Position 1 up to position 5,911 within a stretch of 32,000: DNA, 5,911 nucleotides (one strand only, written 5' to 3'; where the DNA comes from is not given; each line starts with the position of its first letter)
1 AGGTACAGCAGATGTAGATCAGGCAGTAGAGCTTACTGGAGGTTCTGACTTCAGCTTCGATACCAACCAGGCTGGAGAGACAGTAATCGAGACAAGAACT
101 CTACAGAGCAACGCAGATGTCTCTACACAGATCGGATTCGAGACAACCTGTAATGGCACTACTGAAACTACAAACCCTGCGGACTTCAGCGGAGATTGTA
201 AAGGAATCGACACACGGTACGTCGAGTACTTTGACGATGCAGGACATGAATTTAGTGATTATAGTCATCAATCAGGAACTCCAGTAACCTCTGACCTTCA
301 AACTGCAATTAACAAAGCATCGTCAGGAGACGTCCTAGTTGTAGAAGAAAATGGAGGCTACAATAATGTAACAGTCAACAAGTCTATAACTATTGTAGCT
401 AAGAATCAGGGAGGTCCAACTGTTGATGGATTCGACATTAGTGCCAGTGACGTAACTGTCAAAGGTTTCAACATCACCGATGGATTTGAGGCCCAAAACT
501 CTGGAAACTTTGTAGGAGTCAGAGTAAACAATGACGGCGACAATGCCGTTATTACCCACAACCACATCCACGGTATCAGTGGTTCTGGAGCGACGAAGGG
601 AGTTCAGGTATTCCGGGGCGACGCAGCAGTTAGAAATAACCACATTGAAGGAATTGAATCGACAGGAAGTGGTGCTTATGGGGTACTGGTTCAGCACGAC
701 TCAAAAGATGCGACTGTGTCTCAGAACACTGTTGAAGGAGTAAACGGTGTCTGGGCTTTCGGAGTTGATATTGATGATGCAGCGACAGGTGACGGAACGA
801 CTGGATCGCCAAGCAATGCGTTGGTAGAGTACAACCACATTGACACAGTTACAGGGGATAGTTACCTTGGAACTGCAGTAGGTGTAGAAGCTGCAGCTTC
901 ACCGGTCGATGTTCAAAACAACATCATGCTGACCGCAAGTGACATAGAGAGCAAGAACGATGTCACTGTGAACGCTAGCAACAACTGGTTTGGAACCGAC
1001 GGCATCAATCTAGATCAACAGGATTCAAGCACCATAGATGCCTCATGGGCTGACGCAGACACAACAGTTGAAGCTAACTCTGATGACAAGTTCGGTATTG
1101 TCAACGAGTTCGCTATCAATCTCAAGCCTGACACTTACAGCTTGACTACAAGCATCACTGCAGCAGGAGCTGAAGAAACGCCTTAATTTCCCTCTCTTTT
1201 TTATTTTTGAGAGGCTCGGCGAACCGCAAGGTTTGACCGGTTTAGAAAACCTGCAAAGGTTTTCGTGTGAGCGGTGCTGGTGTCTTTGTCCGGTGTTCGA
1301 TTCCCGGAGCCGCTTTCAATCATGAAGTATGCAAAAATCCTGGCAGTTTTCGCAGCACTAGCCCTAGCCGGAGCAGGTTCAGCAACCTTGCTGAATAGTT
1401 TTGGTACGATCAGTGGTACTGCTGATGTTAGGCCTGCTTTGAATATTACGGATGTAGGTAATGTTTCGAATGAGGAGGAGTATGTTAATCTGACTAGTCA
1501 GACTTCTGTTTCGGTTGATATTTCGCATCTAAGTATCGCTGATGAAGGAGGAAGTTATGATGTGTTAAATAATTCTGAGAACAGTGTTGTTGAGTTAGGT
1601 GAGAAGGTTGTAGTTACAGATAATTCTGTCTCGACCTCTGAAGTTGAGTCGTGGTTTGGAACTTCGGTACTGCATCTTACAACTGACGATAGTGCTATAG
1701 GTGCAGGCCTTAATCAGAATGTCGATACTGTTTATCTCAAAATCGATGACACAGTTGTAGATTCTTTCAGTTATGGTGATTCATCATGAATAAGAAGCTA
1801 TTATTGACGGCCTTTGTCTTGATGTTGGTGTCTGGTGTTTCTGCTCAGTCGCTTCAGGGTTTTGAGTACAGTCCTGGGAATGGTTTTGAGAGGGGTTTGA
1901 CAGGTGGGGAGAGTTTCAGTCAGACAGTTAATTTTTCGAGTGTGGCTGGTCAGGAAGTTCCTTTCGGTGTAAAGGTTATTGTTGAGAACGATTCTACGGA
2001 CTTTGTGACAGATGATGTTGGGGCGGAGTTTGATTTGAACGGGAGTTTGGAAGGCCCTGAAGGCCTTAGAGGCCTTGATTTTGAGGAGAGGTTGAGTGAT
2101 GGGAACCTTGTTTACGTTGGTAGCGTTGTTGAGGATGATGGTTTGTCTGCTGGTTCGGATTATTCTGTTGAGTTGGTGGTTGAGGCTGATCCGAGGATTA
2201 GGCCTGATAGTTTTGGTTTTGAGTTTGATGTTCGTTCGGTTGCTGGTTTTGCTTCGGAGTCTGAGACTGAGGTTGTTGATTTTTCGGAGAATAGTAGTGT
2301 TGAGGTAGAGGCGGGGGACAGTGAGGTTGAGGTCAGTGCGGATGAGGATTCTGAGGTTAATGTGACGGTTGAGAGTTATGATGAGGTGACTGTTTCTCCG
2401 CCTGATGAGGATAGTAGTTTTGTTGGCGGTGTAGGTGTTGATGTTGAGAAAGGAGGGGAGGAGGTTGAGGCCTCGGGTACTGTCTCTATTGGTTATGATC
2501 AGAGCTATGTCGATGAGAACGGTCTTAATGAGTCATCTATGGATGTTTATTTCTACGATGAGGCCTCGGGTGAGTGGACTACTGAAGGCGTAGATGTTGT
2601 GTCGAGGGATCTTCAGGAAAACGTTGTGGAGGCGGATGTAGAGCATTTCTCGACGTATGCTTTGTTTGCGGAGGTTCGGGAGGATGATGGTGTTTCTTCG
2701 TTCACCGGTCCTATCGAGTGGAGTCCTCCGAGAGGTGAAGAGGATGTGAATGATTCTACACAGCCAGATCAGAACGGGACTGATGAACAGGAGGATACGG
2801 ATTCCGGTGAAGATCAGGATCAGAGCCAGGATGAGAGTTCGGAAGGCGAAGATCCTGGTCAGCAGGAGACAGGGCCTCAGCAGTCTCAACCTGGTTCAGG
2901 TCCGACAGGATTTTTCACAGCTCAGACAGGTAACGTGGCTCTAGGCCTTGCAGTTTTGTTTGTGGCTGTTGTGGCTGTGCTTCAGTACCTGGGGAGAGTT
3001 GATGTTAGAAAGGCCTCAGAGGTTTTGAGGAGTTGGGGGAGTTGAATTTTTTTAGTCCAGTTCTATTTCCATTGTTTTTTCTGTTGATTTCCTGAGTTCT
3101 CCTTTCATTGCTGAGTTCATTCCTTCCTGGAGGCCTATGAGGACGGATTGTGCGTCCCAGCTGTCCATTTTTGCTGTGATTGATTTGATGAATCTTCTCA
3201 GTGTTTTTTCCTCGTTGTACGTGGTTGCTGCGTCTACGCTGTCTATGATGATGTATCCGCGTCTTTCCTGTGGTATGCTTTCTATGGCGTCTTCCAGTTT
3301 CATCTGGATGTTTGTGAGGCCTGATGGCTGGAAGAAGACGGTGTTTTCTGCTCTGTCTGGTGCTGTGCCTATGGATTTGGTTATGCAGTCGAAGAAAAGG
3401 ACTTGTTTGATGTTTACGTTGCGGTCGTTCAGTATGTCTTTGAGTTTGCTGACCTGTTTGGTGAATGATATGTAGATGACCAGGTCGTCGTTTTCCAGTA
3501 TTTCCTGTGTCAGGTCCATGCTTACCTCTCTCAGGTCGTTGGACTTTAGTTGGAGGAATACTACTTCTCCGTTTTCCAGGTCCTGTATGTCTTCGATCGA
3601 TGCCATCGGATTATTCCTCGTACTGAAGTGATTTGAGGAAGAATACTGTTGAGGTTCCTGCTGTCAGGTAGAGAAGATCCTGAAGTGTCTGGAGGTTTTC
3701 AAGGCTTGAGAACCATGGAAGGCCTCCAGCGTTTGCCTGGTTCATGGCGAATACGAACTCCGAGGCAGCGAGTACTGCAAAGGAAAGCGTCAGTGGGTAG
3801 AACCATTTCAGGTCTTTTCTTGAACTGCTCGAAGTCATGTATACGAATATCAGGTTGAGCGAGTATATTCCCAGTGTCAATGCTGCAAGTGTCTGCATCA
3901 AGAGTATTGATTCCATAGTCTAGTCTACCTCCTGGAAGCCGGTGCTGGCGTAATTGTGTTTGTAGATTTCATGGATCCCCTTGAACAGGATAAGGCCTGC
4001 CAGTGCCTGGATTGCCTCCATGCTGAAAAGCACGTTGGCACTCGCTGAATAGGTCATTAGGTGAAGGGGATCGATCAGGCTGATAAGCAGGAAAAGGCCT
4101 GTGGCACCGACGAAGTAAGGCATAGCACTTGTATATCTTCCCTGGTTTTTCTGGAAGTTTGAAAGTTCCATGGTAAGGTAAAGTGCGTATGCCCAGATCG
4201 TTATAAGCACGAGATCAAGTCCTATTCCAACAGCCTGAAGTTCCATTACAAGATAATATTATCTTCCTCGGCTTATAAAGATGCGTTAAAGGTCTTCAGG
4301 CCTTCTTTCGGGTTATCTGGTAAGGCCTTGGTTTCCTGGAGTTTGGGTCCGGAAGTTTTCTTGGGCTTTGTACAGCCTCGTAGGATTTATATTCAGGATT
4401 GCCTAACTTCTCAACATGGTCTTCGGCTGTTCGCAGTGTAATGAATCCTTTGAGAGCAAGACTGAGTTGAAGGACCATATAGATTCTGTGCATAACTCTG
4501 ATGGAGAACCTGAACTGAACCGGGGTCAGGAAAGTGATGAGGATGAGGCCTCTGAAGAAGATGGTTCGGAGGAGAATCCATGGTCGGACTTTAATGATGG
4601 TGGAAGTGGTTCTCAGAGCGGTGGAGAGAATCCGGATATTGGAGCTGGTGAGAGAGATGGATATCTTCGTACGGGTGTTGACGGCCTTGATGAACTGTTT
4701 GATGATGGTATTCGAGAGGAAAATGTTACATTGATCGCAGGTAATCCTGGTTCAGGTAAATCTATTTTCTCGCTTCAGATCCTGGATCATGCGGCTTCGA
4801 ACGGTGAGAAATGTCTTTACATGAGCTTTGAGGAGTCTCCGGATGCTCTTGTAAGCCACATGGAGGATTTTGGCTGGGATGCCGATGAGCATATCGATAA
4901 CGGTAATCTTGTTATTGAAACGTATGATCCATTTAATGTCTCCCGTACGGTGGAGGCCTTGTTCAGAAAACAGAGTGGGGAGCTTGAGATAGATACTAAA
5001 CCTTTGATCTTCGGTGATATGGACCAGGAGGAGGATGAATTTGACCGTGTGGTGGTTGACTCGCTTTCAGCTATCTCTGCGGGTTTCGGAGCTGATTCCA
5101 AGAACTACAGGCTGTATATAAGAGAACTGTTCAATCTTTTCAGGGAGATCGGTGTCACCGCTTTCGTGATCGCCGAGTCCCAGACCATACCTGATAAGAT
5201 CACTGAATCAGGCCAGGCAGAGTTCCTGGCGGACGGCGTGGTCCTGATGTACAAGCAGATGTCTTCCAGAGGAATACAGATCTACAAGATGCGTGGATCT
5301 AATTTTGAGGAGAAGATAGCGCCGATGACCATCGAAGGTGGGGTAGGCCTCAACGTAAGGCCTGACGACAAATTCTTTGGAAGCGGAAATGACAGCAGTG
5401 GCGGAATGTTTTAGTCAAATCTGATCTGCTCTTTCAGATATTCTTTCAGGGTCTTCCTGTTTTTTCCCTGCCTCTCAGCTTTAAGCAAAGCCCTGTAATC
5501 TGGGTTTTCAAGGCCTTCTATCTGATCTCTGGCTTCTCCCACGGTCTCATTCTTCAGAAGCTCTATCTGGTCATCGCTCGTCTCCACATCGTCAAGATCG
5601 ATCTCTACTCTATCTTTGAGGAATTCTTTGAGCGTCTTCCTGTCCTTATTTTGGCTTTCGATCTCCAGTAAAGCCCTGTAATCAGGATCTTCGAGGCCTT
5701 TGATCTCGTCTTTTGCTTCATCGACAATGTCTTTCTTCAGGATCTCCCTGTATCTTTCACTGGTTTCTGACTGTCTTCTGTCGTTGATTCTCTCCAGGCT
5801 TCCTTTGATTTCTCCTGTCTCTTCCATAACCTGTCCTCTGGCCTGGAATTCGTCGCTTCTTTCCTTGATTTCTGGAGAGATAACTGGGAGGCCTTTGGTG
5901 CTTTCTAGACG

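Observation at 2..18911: Candidate cell-surface / host-contact locus: giant adhesin, headless stalk paralogue, KaiC-like ATPase cassette and three secreted proteins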

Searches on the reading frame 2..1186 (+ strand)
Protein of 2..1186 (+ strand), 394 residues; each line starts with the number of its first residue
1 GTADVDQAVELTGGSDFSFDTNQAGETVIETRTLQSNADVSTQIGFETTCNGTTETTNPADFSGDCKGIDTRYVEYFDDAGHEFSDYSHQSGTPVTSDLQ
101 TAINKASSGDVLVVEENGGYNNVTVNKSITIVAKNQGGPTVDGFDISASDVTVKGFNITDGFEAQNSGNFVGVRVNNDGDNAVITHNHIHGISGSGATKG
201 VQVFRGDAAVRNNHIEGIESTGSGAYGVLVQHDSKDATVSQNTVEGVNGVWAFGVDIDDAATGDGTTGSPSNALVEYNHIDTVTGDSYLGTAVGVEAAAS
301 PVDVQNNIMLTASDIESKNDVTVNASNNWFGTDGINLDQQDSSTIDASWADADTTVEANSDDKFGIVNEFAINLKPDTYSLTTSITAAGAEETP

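Call 7: search_protein_families(library=pfam, max_evalue=0.01, proteins=[window:2-1186:+])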
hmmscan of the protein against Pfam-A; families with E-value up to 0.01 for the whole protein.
window:2-1186:+ (394 aa): 0 families

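Call 11: search_protein_families(library=ncbifam, max_evalue=0.01, proteins=[window:2-1186:+])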
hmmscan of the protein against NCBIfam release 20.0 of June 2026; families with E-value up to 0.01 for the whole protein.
window:2-1186:+ (394 aa): 1 family
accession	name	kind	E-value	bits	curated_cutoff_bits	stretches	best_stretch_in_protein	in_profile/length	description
TIGR04247.1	NosD_copper_fam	subfamily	1.2e-09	37.2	300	1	99-247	1-148/377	nitrous oxide reductase family maturation protein NosD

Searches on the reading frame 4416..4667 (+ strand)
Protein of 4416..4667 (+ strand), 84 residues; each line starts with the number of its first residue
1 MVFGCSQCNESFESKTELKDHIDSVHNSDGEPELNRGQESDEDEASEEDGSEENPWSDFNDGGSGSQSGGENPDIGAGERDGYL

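Call 70: search_protein_families(library=pfam, max_evalue=10, proteins=[window:4416-4667:+])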
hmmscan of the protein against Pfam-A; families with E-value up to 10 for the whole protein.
seq(84 aa): 11 families
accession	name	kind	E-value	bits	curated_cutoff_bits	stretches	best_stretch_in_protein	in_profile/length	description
PF13894.12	zf-C2H2_4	-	8.9e-05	23.3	27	1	3-26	1-24/24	C2H2-type zinc finger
PF00096.32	zf-C2H2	-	0.00075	20.3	25.2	1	5-26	3-23/23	Zinc finger, C2H2 type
PF13912.12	zf-C2H2_6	-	0.0024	18.3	25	1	2-21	1-20/27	C2H2-type zinc finger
PF23223.1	zf-C2H2_ZNF462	-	0.0025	17.8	27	1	4-26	5-27/31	Zinc finger protein 462, C2H2 zinc finger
PF04780.17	DUF629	-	0.0051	15.9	23.1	1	3-35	57-89/465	Protein of unknown function (DUF629)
PF18048.7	TRAF6_Z2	-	0.016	15.6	27.4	1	5-22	6-22/27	TNF receptor-associated factor 6 zinc finger 2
PF18868.7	zf-C2H2_3rep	-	0.018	16.2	30.8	1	1-40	31-70/126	Zinc finger C2H2-type, 3 repeats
PF15719.11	DUF4674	-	0.086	13.3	28.6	1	2-48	75-121/190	Domain of unknown function (DUF4674)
PF12171.14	zf-C2H2_jaz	-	0.099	13.3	22.6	1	5-24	4-23/27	Zinc-finger double-stranded RNA-binding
PF23107.1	Zf-C2H2_ZNF451_C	-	0.12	13.4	30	1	2-29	2-29/59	Two consecutive Zinc fingers C2H2 type, ZNF451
PF23077.1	zf-C2H2_ZNF462_1st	-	0.19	11.9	27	1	3-28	3-28/29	Zinc finger protein 462, first C2H2 zinc finger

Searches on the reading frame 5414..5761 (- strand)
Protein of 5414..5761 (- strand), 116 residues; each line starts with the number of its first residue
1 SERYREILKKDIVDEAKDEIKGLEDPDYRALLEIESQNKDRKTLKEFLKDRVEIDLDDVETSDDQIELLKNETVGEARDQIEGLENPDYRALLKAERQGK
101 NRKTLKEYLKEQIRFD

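Call 84: predict_structure(alignment_id=A4)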
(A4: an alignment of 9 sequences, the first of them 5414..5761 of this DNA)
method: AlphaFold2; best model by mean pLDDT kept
length: 116 residues; sequences in the alignment: 9
mean_pLDDT: 61.4   pTM: 0.41
mean pLDDT of the five models: 61.4, 57.9, 53.1, 52.8, 51.0
residues with pLDDT >= 90: 0; 70-90: 10; 50-70: 100; < 50: 6
segments of 3 or more residues with pLDDT < 50: none
pLDDT, mean of each block of 10 residues (from residue 1): 56 65 65 61 61 55 63 61 69 66 61 50
secondary structure, 60 per line:
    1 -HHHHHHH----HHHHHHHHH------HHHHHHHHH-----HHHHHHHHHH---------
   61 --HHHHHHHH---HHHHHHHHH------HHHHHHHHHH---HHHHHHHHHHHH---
elements in order: H2-8 H13-21 H28-36 H42-51 H63-70 H74-82 H89-98 H102-113

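Call 89: fold_search(model_id=the predicted structure, library=pdb)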
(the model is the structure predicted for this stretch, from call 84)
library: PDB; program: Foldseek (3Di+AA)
matches with E <= 10: 2; with E <= 0.001: 0
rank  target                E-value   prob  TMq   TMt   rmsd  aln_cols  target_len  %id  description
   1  9t1m_A                4.5e+00  0.03  0.18  0.15  10.8        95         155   18  Nuclear export protein/Non-structural protein 2 (NEP/NS2) in complex with artificial alpha Rep protein (released 2025-11-12)
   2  3afh                  9.3e+00  0.02  0.23  0.09  12.6       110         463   24  Crystal structure of Thermotoga maritima nondiscriminating glutamyl-tRNA synthetase in complex with a glutamyl-AMP analo (released 2010-06-30)
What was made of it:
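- Tried and rejected: Their model has pLDDT 61 and no structural match (calls 84, 89).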
